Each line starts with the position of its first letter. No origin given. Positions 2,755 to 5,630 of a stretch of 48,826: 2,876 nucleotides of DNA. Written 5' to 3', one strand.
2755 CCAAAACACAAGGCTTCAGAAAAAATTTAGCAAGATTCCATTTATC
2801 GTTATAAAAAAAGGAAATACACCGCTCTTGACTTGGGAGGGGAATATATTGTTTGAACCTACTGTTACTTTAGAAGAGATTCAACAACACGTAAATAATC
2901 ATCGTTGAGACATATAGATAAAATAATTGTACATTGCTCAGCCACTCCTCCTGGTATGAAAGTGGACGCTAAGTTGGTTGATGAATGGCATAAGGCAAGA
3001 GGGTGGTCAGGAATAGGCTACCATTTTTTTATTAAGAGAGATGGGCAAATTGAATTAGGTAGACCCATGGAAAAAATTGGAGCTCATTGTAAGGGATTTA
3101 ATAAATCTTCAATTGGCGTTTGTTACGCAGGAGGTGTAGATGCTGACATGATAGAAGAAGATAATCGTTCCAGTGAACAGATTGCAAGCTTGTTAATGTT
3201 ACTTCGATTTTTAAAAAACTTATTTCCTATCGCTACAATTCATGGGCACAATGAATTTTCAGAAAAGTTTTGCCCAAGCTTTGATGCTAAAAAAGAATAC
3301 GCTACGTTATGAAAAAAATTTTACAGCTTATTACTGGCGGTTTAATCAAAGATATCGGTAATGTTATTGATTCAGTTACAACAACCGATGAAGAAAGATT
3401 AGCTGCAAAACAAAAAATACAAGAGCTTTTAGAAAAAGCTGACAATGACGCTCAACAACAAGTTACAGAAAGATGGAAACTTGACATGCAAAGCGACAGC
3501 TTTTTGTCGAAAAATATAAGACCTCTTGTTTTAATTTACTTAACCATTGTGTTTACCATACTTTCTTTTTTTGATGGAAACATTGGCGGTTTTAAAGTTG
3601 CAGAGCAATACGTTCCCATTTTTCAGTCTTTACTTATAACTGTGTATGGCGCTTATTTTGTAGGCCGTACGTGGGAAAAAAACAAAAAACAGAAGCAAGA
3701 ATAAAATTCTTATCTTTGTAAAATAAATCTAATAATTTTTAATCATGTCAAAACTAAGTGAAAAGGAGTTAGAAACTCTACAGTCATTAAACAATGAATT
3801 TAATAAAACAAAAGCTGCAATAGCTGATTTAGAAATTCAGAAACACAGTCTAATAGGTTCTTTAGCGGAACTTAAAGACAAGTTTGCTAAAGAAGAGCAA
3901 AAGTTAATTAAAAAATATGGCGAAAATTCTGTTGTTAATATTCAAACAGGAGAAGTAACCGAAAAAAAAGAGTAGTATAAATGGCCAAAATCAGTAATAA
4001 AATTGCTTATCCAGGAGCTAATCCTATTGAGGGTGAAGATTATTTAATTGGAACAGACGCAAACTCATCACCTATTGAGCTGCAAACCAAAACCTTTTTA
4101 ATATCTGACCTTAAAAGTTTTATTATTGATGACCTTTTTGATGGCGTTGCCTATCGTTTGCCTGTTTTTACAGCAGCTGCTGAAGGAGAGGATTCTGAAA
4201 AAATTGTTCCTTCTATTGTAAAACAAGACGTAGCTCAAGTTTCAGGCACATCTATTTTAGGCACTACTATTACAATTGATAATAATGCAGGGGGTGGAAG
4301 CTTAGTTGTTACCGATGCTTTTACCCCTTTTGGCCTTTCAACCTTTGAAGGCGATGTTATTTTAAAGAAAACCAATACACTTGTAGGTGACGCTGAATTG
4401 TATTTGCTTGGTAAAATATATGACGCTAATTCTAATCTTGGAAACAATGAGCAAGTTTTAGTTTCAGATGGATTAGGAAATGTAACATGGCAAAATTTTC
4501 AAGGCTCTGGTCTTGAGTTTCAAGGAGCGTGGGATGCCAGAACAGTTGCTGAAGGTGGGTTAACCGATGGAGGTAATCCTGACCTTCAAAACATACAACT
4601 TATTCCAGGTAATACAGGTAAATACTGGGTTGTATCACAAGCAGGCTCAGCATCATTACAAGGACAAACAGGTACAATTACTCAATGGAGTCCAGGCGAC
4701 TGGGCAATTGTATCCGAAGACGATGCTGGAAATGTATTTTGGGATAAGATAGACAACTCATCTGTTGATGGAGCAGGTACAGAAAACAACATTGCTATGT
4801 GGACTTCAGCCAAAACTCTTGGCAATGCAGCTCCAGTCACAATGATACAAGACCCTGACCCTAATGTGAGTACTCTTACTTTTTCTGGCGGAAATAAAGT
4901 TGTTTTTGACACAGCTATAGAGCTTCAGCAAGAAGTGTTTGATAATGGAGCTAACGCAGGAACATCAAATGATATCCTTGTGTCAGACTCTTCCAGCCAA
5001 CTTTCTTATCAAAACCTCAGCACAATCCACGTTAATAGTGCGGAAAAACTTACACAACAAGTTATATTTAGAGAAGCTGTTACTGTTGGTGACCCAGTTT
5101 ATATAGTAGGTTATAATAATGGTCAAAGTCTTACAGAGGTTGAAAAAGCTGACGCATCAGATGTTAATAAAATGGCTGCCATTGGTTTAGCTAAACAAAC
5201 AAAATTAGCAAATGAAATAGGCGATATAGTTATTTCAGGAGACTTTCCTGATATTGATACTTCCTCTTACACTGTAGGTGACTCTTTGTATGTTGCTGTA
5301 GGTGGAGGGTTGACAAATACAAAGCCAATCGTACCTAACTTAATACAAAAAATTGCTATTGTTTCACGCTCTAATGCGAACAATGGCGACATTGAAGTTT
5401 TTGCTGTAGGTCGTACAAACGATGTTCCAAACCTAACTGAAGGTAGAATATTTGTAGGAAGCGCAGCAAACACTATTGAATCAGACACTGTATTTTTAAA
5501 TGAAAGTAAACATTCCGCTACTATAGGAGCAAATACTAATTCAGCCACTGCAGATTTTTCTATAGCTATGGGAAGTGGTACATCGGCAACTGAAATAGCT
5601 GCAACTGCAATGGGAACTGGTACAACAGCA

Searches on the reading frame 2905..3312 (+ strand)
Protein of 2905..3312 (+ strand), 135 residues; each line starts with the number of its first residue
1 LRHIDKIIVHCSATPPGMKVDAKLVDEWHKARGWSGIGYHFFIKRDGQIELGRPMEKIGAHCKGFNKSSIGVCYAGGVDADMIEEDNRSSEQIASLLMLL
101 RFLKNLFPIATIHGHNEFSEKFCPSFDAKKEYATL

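Call 73: search_protein_families(library=pfam, proteins=[window:2905-3312:+], max_evalue=0.001)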
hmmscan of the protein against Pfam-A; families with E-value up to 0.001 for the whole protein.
window:2905-3312:+ (135 aa): 1 family
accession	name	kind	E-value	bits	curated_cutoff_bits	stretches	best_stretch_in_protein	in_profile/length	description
PF01510.30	Amidase_2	-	6.7e-15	56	26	1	3-124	4-129/131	N-acetylmuramoyl-L-alanine amidase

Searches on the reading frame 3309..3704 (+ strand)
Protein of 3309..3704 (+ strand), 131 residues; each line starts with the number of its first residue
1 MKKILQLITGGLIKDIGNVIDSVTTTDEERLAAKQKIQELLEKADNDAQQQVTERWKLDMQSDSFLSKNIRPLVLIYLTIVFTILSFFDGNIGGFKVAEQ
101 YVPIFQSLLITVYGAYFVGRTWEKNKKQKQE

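Call 12: search_protein_families(library=phrogs, proteins=[window:3309-3704:+], max_evalue=0.001)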
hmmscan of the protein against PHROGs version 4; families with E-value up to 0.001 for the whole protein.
window:3309-3704:+ (131 aa): 1 family
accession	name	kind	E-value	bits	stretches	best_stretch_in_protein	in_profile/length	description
phrog_3427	-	lysis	4.5e-28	99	1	9-130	8-140/141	holin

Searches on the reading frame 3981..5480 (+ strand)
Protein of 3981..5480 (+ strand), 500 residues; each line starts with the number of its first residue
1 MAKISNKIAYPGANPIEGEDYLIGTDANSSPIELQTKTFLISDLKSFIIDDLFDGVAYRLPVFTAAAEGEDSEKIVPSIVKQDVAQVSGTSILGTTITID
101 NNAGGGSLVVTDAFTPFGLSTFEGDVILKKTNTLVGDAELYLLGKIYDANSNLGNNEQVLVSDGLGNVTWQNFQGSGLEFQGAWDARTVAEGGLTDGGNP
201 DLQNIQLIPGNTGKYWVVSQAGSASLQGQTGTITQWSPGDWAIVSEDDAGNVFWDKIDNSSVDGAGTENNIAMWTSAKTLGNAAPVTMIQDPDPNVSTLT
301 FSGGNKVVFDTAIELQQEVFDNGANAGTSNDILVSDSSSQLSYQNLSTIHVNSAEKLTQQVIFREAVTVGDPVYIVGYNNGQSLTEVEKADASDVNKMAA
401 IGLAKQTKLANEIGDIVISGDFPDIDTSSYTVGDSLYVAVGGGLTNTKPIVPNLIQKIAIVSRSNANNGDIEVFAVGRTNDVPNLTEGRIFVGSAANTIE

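Call 55: search_dna_similar(query=window:3981-5480:+, collection=phages, mode=protein, max_rows=15, max_evalue=0.001)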
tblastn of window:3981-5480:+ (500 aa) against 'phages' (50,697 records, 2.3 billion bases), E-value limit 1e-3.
Records with a match: 27; places in all: 27; records where one place covers at least 80% of the query: 0.
Best place of each record, by identity: <60% 27.
By first word of the organism name: Synechococcus 8; Rhizobium 6; Cyanophage 5; Flavobacterium 4; Acinetobacter 2; Burkholderia 1; Roseobacter 1.
By host as written in the record: Flavobacterium sp. LMO8 4; Parasynechococcus marenigrum WH 8102 3; Synechococcus sp. WH8017 2; Synechococcus sp. WH 7803 2; Synechococcus sp. CC9605 2; Synechococcus sp. MW02 2; Rhizobium etli sv. phaseoli N1314 2; Synechococcus sp. 2; and 5 more.
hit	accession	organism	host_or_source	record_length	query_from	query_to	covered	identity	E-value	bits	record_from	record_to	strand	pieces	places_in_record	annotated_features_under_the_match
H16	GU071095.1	Synechococcus phage S-SM2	Synechococcus sp. WH8017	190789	366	484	24%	49.6%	7e-23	108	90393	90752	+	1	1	phage tail fiber-like protein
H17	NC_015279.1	Synechococcus phage S-SM2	Synechococcus sp. WH8017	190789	366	484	24%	49.6%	7e-23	108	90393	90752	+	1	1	tail fiber protein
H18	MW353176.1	Flavobacterium phage vB_FspM_immuto_3-5A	Flavobacterium sp. LMO8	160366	327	495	34%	34.3%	2e-15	85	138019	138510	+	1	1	putative tail fiber-like protein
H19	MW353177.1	Flavobacterium phage vB_FspM_immuto_13-6C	Flavobacterium sp. LMO8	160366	327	495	34%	34.3%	2e-15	85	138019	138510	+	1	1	putative tail fiber-like protein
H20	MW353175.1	Flavobacterium phage vB_FspM_immuto_2-6A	Flavobacterium sp. LMO8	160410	327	495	34%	34.3%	2e-15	85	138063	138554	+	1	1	putative tail fiber-like protein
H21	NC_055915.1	Flavobacterium phage vB_FspM_immuto_2-6A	Flavobacterium sp. LMO8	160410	327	495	34%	34.3%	2e-15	85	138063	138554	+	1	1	putative tail fiber-like protein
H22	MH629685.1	Synechococcus virus S-PRM1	Synechococcus sp. WH 7803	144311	370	484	23%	46.6%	6e-18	93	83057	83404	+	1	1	putative tail fiber-like protein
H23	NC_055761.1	Synechococcus virus S-PRM1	Synechococcus sp. WH 7803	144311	370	484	23%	46.6%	6e-18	93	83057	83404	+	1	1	tail fiber protein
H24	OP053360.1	Cyanophage S-TIM66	Synechococcus sp. CC9605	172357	371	498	26%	39.0%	5e-9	65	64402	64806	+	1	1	virion structural protein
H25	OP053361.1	Cyanophage S-TIM61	Synechococcus sp. CC9605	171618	371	498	26%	39.0%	5e-9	65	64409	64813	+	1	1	virion structural protein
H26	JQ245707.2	Cyanophage S-TIM5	Parasynechococcus marenigrum WH 8102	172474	371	498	26%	39.0%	5e-9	65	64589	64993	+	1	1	virion structural protein and packaging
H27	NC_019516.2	Cyanophage S-TIM5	Parasynechococcus marenigrum WH 8102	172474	371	498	26%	39.0%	5e-9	65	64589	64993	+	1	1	virion structural protein and packaging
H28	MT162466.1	Synechococcus phage S-N03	Synechococcus sp. MW02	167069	370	484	23%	40.8%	4e-9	65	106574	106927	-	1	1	putative tail fiber-like protein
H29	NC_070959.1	Synechococcus phage S-N03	Synechococcus sp. MW02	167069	370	484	23%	40.8%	4e-9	65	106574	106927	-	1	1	tail fiber protein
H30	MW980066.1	Rhizobium phage RHEph16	Rhizobium etli sv. phaseoli N1314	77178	150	284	27%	34.0%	3e-5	53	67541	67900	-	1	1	putative tail fiber protein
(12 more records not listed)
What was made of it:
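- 3981..8933 (+): Disrupted tail-fibre gene, ORF1 (1650 aa). Residues 1-1641 are authentic, followed by 9 foreign residues and a stop. Residues about 330-495 are 34-50% identical to annotated tail-fibre proteins of cyanophages and Flavobacterium phages (call 55).
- On Phage tail fibre / receptor-binding protein: tblastn gives 34-50% identity over residues about 330-495 to annotated tail-fibre proteins (call 55).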
